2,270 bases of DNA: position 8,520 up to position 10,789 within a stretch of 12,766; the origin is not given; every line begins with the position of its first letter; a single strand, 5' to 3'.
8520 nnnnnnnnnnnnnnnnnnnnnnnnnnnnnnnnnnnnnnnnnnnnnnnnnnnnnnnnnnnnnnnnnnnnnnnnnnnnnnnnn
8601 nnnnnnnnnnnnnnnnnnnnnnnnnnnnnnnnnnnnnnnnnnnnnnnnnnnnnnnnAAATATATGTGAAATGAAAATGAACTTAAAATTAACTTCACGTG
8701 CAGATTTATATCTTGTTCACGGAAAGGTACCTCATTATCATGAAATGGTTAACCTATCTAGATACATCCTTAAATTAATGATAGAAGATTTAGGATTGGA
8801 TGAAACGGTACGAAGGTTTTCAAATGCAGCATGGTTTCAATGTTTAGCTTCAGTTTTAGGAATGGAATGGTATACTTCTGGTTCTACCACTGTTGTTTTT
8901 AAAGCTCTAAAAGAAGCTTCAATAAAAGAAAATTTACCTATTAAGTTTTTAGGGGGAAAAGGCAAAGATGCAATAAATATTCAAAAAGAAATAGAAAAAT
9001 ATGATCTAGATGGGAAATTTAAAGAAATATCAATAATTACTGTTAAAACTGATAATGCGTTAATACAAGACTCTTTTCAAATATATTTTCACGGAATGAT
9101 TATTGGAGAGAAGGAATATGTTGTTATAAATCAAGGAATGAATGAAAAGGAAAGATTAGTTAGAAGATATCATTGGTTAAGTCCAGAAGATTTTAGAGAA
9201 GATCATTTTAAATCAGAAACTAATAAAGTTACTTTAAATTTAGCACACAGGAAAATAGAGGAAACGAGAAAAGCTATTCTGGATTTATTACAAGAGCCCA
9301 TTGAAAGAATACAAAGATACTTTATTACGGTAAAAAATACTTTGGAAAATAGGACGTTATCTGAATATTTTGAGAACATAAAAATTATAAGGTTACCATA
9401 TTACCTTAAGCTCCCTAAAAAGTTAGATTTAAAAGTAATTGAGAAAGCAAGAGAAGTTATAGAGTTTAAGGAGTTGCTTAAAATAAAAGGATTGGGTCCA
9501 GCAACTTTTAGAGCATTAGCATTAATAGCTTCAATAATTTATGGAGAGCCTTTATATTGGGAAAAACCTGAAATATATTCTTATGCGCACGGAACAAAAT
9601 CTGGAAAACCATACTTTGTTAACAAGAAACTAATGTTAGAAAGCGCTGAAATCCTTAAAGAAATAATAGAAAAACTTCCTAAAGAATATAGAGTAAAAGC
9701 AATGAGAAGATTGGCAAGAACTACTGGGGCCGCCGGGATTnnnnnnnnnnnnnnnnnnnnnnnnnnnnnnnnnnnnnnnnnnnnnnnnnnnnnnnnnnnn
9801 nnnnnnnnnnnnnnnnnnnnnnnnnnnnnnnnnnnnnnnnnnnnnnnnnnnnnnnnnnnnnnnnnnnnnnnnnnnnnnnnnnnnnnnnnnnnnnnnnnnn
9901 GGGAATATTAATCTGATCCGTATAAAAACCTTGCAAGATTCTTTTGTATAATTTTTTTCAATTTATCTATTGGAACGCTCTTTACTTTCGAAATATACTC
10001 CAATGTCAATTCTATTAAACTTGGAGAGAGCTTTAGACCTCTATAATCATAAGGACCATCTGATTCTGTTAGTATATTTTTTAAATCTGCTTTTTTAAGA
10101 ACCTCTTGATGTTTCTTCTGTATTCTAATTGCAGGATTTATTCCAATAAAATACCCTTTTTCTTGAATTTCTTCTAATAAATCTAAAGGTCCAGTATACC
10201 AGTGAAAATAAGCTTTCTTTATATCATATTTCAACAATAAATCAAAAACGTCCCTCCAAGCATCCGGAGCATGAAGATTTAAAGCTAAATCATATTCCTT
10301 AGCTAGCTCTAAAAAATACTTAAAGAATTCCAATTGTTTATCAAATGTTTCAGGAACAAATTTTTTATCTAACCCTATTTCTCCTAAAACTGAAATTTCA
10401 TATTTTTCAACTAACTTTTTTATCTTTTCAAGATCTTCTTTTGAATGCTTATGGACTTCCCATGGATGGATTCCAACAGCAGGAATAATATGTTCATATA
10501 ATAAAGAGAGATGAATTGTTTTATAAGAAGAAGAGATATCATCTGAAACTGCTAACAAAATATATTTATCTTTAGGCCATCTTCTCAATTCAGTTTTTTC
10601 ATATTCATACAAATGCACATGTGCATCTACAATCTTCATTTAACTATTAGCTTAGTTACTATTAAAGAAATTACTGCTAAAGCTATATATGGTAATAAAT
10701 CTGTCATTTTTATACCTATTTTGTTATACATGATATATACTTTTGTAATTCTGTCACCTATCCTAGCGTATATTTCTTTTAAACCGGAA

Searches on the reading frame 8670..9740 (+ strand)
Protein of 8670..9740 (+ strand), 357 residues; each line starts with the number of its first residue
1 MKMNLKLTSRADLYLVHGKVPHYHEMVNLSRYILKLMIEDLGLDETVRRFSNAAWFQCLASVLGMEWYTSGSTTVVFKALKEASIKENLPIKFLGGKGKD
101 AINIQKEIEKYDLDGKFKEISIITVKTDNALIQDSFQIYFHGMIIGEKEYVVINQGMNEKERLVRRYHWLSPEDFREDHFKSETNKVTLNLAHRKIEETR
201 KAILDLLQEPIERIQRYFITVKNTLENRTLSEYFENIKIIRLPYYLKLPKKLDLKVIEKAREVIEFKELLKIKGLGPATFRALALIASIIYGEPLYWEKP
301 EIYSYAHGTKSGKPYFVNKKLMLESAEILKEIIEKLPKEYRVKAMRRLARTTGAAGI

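Call 69: search_protein_families(library=pfam, proteins=[window:8670-9740:+], max_evalue=0.00001)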
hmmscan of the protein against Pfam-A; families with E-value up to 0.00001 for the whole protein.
window:8670-9740:+ (357 aa): 1 family
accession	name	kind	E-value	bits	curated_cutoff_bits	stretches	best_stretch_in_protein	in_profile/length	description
PF05559.16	DUF763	-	1e-82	278.4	35.5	1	11-317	3-319/319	Protein of unknown function (DUF763)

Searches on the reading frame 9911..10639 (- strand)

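Call 69: search_protein_families(library=pfam, proteins=[window:9911-10639:-], max_evalue=0.00001)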
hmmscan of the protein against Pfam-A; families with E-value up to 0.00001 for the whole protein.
window:9911-10639:- (243 aa): 1 family
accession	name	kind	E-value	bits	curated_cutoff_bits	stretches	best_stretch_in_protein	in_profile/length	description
PF01026.27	TatD_DNase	-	9.1e-56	189.5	27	1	4-238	1-251/253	TatD related DNase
